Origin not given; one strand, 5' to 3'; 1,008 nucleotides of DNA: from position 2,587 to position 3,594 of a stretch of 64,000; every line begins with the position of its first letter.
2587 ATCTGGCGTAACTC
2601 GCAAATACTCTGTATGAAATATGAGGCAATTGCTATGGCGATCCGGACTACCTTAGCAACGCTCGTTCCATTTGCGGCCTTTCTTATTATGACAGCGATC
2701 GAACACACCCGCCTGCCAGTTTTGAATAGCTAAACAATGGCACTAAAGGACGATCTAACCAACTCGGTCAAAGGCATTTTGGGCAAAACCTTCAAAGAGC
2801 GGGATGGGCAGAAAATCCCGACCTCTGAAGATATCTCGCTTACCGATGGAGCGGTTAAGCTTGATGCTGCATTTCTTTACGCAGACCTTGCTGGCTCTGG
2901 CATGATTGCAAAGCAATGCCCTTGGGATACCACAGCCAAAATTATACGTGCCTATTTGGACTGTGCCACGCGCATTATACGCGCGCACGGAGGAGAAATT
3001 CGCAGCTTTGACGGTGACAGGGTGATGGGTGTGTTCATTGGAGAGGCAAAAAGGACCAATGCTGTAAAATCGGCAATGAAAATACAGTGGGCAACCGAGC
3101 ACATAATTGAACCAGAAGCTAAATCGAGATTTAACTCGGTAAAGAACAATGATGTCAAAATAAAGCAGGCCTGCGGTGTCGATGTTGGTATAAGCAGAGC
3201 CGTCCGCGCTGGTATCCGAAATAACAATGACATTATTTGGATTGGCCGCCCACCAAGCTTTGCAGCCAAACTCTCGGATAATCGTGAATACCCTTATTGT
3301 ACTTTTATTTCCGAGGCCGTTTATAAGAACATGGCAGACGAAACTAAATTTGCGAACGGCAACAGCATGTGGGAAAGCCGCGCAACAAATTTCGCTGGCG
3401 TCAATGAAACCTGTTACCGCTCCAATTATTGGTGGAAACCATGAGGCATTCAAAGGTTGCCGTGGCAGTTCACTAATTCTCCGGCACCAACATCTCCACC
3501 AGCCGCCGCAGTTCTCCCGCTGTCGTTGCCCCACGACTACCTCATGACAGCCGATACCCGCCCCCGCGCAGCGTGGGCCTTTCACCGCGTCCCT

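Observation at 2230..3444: Pycsar-like cyclic-nucleotide defence candidate: 3-TM effector translationally coupled to a minimal class III cyclase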

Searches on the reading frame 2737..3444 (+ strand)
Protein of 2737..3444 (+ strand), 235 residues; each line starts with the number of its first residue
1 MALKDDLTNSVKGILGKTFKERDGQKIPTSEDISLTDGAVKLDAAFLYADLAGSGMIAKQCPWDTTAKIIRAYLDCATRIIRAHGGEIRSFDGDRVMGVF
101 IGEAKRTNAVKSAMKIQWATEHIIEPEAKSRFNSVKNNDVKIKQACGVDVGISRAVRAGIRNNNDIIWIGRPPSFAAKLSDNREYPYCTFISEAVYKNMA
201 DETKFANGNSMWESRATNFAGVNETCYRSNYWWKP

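Call 4: search_protein_families(library=pfam, proteins=[window:2737-3444:+], max_evalue=1)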
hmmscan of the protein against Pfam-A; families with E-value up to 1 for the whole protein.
window:2737-3444:+ (235 aa): 1 family
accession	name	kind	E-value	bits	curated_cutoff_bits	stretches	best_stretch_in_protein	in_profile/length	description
PF06830.16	Root_cap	-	0.046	14.3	27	1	6-26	6-26/57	Root cap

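Call 5: search_protein_families(library=padloc, proteins=[window:2737-3444:+], max_evalue=1)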
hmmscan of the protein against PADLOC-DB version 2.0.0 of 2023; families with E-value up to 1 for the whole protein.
window:2737-3444:+ (235 aa): 13 families
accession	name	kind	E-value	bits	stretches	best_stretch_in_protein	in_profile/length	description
PDLC00766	PycC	-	1.5e-93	310.5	1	1-235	1-231/232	Pycsar cyclase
PDLC02367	PycC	-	6e-89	295.3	1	1-235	1-226/226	-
PDLC02368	PycC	-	1.4e-16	58.8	1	9-230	11-220/234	-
PDLC02369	PycC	-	1.8e-16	58.4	1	17-203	18-195/248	-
PDLC00765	PycC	-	1.2e-12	45.6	1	40-204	254-417/477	Pycsar cyclase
PDLC00763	PycC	-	2.6e-11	41.4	1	17-203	24-211/268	Pycsar cyclase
PDLC02370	PycC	-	2.8e-10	38.1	1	47-181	85-221/340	-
PDLC00762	PycC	-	2e-09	34.8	1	37-203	41-210/508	Pycsar cyclase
PDLC02366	PycC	-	2.2e-09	34.8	1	38-203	40-205/486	-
PDLC00734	PycC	-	3.1e-07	27.8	1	43-125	189-270/374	Pycsar cyclase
PDLC00767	PycC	-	1.4e-05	22.6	1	48-180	97-231/337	Pycsar cyclase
PDLC00761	PycC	-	0.00028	17.9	1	40-206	102-269/438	Pycsar cyclase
PDLC00764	PycC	-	0.00036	17.6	1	47-154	98-206/449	Pycsar cyclase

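Call 6: search_protein_families(library=ncbifam, proteins=[window:2737-3444:+], max_evalue=1)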
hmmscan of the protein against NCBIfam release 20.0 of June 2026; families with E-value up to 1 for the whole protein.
window:2737-3444:+ (235 aa): 0 families

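Call 7: search_solved_structures(query=window:2737-3444:+, max_evalue=1, show_alignments=3)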
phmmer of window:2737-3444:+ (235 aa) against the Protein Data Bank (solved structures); distinct sequences matched with E-value up to 1: 16.
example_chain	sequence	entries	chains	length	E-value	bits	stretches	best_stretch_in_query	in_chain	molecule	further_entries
7r65_A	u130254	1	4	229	1.7e-38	135.9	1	2-231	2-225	Adenylate/guanylate cyclase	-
5mbg_A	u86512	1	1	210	4e-05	26.7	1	46-115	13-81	Beta subunit of photoactivated adenylyl cyclase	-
5x4t_A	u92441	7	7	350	5.7e-05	26.2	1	45-117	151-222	Photoactivated adenylyl cyclase | Family 3 adenylate cyclase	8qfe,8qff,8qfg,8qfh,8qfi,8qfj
9f1z_A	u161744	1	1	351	5.7e-05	26.2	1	45-117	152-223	Family 3 adenylate cyclase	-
5x4u_A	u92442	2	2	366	5.8e-05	26.2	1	45-117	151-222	Photoactivated adenylyl cyclase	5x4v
4yus_A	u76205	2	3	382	6.3e-05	26.1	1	45-117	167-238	Family 3 adenylate cyclase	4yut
9f1w_A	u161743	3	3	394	6.8e-05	26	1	45-118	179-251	Family 3 adenylate cyclase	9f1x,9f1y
5mbh_A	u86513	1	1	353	9.2e-05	25.5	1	44-115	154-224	Beta subunit of photoactivated adenylyl cyclase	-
5mbk_A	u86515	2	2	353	9.9e-05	25.4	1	44-115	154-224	Beta subunit of photoactivated adenylyl cyclase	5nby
5m27_A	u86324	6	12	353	9.9e-05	25.4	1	44-115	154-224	Beta subunit of photoactivated adenylyl cyclase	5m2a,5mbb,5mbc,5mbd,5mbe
5mbj_A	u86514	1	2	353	0.0001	25.4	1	44-115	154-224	Beta subunit of photoactivated adenylyl cyclase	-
1wc1_A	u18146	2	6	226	0.00077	22.5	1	45-202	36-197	ADENYLATE CYCLASE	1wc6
1wc0_A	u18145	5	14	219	0.00079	22.5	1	46-202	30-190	ADENYLATE CYCLASE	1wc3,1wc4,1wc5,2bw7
6yii_A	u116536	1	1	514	0.0061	19.6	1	70-184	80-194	Transcriptional regulator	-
3r5g_A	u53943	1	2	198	0.0093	19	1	46-184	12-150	CyaB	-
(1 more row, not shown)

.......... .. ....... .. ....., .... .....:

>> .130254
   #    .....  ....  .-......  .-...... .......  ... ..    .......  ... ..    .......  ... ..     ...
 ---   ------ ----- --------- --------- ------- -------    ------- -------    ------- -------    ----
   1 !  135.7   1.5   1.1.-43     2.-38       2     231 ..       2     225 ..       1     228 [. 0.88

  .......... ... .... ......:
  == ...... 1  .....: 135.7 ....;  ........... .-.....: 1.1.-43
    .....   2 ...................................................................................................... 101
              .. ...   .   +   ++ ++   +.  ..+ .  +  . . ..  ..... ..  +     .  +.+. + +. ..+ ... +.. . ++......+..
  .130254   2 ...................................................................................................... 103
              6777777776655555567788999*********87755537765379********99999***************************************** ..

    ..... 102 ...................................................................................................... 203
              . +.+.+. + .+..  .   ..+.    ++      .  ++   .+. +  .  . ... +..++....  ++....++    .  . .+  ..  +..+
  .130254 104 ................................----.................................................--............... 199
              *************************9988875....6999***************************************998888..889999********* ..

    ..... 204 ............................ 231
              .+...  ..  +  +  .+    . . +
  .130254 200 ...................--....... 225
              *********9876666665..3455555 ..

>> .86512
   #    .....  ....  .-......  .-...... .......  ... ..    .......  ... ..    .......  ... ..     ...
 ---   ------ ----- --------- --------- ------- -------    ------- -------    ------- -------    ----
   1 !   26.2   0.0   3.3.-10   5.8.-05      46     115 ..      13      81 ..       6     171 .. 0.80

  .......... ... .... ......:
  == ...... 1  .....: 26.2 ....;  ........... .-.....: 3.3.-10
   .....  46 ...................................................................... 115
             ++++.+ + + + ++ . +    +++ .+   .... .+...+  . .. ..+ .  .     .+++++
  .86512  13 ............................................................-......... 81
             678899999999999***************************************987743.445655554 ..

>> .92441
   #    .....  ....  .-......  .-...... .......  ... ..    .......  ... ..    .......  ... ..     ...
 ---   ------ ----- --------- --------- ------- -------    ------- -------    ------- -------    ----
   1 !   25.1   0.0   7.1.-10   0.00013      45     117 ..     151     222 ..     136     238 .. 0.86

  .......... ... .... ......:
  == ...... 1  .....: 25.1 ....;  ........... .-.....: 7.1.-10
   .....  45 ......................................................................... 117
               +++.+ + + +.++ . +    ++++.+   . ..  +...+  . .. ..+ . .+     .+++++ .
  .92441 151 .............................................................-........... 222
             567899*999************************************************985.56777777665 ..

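Call 11: find_homologous_proteins(query=window:2737-3444:+, max_evalue=0.00001)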
Query window:2737-3444:+ (235 aa): 2624 proteins with E <= 0.00001 among 2843 candidates; the best 120 are listed.
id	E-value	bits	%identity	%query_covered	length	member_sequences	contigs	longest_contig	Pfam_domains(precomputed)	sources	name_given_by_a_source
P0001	2.4e-156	536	100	100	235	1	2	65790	-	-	-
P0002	1.6e-132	458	84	100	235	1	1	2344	-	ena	-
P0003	2.9e-132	458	83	100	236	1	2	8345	-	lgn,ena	-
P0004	3.9e-131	454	83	100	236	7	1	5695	-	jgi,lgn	jgi:adenylate cyclase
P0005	1.4e-130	452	82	100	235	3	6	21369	-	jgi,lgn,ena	-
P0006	2.7e-130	451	82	100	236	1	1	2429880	-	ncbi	ncbi:adenylate/guanylate cyclase domain-containing protein [Tsuneonella sp. HG249]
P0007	3.6e-130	451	83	100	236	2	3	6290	-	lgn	-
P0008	1.0e-128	446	82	100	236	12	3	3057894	-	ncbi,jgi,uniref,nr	ncbi:adenylate/guanylate cyclase domain-containing protein [Sphingopyxis sp.]|jgi:class 3 adenylate 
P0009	7.0e-128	443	81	100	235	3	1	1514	-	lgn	-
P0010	1.3e-125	436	79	100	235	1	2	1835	-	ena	-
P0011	1.7e-125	435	82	100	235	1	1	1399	-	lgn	-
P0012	9.0e-125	433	78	100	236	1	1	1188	-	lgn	-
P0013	3.9e-123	428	78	100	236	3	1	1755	-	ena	-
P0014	4.0e-123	428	79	100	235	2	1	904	-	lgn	-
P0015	4.4e-123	427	78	100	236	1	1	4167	-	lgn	-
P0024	2.6e-119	415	74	100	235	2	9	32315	-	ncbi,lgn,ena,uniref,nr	ncbi:adenylate/guanylate cyclase domain-containing protein [Paracoccus sp. M683]|uniref:adenylate/gu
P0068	2.4e-96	340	65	100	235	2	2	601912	-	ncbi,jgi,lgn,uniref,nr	ncbi:adenylate/guanylate cyclase domain-containing protein [Gluconobacter cerinus]|uniref:adenylate/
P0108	5.3e-84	300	57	98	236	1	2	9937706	-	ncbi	ncbi:adenylate cyclase [Bradyrhizobium sp. USDA 4341]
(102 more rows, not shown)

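Call 12: find_encoding_contigs(protein=P0006, flank=6000, max_places=3)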
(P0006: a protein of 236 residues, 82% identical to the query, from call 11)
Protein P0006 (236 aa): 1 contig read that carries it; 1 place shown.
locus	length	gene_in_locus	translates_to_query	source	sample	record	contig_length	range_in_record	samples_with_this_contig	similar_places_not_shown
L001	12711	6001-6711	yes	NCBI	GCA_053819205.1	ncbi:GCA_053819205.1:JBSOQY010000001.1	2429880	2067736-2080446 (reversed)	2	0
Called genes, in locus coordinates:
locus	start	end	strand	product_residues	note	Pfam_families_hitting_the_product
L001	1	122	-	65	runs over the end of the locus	PF22284:DUF6961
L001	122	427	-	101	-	PF19135:DUF5818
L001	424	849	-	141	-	-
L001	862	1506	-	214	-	PF00717:Peptidase_S24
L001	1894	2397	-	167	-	PF18967:PycTM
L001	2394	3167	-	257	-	PF20298:E2-ntca, PF20272:E2-Crich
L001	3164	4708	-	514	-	PF00211:Guanylate_cyc (faint)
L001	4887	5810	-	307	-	PF00027:cNMP_binding, PF10137:CAP12-PCTIR_TIR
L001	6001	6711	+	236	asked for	-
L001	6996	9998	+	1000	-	PF02384:N6_Mtase (weak), PF07669:Eco57I (weak)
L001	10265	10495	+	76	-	-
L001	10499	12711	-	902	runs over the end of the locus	PF07916:TraG_N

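Call 13: find_encoding_contigs(protein=P0008, flank=6000, max_places=3)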
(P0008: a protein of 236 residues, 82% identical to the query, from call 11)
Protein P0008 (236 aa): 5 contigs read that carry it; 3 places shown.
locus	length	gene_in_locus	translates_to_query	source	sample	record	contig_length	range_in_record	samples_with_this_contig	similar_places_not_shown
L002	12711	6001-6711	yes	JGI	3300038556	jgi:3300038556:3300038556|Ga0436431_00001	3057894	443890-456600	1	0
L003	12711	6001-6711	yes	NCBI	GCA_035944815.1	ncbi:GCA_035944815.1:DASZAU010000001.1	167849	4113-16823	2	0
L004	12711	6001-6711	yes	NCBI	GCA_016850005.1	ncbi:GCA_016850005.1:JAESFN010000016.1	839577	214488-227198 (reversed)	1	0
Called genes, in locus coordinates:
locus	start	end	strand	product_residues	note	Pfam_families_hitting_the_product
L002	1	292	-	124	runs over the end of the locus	PF00034:Cytochrom_C (weak)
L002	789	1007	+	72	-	-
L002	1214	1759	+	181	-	-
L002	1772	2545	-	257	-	PF20298:E2-ntca, PF20272:E2-Crich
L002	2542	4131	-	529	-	PF00211:Guanylate_cyc (faint)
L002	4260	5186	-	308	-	PF00027:cNMP_binding, PF10137:CAP12-PCTIR_TIR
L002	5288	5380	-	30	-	-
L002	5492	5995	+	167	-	PF18967:PycTM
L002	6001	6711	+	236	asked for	-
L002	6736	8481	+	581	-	PF19614:DUF6119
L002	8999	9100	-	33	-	-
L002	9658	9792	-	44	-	-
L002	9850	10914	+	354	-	PF00268:Ribonuc_red_sm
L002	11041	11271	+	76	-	-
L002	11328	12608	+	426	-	-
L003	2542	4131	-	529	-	PF00211:Guanylate_cyc (faint)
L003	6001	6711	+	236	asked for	-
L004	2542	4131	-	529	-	PF00211:Guanylate_cyc (faint)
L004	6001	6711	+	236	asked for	-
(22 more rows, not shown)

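Call 16: find_encoding_contigs(protein=window:2737-3444:+, flank=10000, max_places=4)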
Protein window:2737-3444:+ (235 aa): 2 contigs read that carry it; 1 place shown.
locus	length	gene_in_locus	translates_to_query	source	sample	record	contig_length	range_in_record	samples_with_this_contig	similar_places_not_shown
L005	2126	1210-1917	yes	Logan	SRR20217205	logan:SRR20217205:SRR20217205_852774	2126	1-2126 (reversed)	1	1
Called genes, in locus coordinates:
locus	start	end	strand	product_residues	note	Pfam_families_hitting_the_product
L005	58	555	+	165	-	-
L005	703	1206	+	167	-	PF18967:PycTM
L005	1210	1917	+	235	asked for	-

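Call 31: find_encoding_contigs(protein=P0024, flank=4000, max_places=2)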
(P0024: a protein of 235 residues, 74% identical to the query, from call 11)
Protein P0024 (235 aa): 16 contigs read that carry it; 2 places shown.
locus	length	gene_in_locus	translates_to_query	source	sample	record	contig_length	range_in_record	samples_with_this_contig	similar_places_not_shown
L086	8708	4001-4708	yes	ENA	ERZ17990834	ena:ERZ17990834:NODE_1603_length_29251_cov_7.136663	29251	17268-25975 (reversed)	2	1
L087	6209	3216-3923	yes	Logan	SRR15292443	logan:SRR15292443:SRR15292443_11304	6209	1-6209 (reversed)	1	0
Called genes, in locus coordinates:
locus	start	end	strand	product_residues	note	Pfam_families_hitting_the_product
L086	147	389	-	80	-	-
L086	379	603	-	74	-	-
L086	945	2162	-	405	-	PF02417:Chromate_transp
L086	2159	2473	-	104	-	PF03551:PadR, PF13601:HTH_34 (weak)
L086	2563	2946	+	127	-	PF01925:TauE (weak)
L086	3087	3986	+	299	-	PF00027:cNMP_binding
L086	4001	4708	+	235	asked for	-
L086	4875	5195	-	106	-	PF00816:Histone_HNS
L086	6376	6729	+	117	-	PF00436:SSB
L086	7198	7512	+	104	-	-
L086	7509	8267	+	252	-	-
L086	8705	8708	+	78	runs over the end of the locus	-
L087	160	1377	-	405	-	PF02417:Chromate_transp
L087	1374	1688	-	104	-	PF03551:PadR, PF13601:HTH_34 (weak)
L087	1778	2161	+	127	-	PF01925:TauE (weak)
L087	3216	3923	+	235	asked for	-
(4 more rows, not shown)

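Call 32: find_encoding_contigs(protein=P0068, flank=4000, max_places=2)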
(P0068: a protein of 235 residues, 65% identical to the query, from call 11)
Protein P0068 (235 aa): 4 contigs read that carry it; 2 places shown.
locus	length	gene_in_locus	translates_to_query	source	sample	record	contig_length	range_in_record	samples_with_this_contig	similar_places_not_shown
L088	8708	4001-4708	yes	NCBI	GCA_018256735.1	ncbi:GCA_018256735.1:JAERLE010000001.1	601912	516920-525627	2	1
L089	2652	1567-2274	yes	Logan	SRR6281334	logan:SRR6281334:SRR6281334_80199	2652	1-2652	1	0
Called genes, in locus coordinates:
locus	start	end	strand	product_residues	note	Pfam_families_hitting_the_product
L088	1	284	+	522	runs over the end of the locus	PF00211:Guanylate_cyc (faint)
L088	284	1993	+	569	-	PF00899:ThiF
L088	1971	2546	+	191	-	PF14464:Prok-JAB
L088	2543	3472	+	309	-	PF00027:cNMP_binding, PF10137:CAP12-PCTIR_TIR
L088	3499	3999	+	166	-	PF18967:PycTM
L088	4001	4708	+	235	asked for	-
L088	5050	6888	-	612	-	-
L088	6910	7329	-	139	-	PF21983:NikA-like, PF05713:MobC (weak)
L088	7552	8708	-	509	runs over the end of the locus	PF00589:Phage_integrase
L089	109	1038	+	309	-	PF00027:cNMP_binding, PF10137:CAP12-PCTIR_TIR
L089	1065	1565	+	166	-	PF18967:PycTM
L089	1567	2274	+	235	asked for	-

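Call 33: find_encoding_contigs(protein=P0108, flank=4000, max_places=2)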
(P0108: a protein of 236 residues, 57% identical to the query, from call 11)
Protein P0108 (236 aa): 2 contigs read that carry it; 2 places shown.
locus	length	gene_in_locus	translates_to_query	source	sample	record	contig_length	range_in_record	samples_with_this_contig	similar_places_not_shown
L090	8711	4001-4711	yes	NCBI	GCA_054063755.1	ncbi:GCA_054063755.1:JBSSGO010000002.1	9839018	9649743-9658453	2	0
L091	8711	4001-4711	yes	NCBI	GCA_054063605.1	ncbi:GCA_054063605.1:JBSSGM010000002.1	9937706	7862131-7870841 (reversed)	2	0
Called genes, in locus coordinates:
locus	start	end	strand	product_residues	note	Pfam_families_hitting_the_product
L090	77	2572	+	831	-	PF00912:Transgly, PF17092:PCB_OB, PF00905:Transpeptidase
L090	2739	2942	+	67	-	-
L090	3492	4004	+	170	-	PF18967:PycTM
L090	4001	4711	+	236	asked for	-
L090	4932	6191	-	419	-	PF03237:Terminase_6N, PF17289:Terminase_6C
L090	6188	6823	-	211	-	-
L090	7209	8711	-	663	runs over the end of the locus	PF19263:DUF5906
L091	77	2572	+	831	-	PF00912:Transgly, PF17092:PCB_OB, PF00905:Transpeptidase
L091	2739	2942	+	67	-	-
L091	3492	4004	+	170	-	PF18967:PycTM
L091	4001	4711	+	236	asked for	-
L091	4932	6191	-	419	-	PF03237:Terminase_6N, PF17289:Terminase_6C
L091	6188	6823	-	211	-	-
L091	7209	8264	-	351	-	PF19263:DUF5906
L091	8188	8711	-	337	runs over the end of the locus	-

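Call 36: find_related_loci(query=A1, collection=metagenome_contigs, flank=4000)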
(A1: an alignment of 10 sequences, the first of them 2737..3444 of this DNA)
Query A1 (235 aa) in metagenome_contigs; peptide patterns used: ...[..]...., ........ (x = any residue, [..] = any of these).
519 stretches matched a pattern; 477 encode a relative of the query (tblastn E <= 1e-3); the best 80 are kept; 80 distinct loci.
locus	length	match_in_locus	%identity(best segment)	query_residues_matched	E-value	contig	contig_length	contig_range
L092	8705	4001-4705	83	1-235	4e-138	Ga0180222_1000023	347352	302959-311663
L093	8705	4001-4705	82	1-235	6e-136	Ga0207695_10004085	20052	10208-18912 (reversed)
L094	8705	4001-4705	82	1-235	6e-136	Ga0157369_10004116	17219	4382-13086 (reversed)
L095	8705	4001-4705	82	1-235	4e-134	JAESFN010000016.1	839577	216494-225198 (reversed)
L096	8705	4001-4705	82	1-235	4e-134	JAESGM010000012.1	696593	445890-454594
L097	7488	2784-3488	79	1-235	7e-129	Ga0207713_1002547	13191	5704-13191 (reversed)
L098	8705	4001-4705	78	1-235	5e-127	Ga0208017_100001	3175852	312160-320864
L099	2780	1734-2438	78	1-235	7e-132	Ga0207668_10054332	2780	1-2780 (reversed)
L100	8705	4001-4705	74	1-235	4e-125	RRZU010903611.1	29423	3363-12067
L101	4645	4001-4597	86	1-199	1e-117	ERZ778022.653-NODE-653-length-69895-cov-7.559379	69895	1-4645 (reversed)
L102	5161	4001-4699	67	1-233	2e-107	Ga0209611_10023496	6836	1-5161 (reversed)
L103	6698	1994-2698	65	1-235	1e-105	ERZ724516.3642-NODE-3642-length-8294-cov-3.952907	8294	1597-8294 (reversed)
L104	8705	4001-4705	65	1-235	1e-105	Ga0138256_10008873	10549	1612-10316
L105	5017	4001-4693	68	5-235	7e-105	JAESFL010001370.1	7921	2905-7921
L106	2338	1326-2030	65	1-235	1e-107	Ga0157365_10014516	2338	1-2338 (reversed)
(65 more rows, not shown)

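Call 37: find_related_loci(query=A1, collection=viral_contigs, flank=4000)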
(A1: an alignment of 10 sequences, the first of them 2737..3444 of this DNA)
Query A1 (235 aa) in viral_contigs; peptide patterns used: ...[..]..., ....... (x = any residue, [..] = any of these).
27 stretches matched a pattern; 12 encode a relative of the query (tblastn E <= 1e-3); 12 distinct loci.
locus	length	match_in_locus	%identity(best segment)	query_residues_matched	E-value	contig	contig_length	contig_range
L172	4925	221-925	57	1-235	2e-85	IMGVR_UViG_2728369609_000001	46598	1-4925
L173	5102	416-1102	54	1-230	8e-85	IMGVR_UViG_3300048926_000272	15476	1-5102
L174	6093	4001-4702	53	1-235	4e-83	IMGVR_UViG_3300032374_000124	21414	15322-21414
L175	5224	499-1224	42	1-235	4e-61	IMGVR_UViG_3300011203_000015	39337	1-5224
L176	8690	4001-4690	45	1-235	4e-61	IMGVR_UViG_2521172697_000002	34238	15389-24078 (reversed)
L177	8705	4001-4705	42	3-233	1e-52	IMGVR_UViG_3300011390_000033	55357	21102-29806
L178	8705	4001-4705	42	3-233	1e-52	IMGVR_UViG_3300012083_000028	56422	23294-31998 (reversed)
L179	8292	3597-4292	38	1-235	1e-50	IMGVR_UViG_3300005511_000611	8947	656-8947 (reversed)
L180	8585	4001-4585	46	7-202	2e-49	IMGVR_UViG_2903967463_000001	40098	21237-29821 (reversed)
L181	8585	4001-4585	46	7-202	2e-49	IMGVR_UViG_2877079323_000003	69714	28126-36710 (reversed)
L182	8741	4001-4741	36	1-235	2e-45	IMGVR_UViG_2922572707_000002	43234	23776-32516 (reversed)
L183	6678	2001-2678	36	1-230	3e-41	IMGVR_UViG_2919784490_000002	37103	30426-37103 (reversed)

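Call 48: predict_structure(alignment_id=A1)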
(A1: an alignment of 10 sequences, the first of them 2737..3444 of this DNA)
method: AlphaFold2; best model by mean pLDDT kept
length: 235 residues; sequences in the alignment: 10
mean_pLDDT: 82.0   pTM: 0.78
mean pLDDT of the five models: 82.0, 77.4, 68.2, 56.3, 52.5
residues with pLDDT >= 90: 58; 70-90: 142; 50-70: 33; < 50: 2
segments of 3 or more residues with pLDDT < 50: none
pLDDT, mean of each block of 10 residues (from residue 1): 78 79 84 80 88 84 93 94 89 83 90 90 93 92 86 78 67 62 69 86 81 77 79 52
secondary structure, 60 per line:
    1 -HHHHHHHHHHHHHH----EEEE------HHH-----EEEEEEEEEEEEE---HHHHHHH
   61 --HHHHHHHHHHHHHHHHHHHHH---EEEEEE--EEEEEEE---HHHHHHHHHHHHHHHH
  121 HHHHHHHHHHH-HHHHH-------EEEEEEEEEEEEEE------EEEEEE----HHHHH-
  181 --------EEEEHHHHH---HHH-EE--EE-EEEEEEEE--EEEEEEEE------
elements in order: H2-15 E20-23 E38-50 H54-60 H63-83 E87-92 E95-101 H105-131 H133-137 E145-158 E165-170 H175-179 E189-192 H193-197 E212-219 E222-229
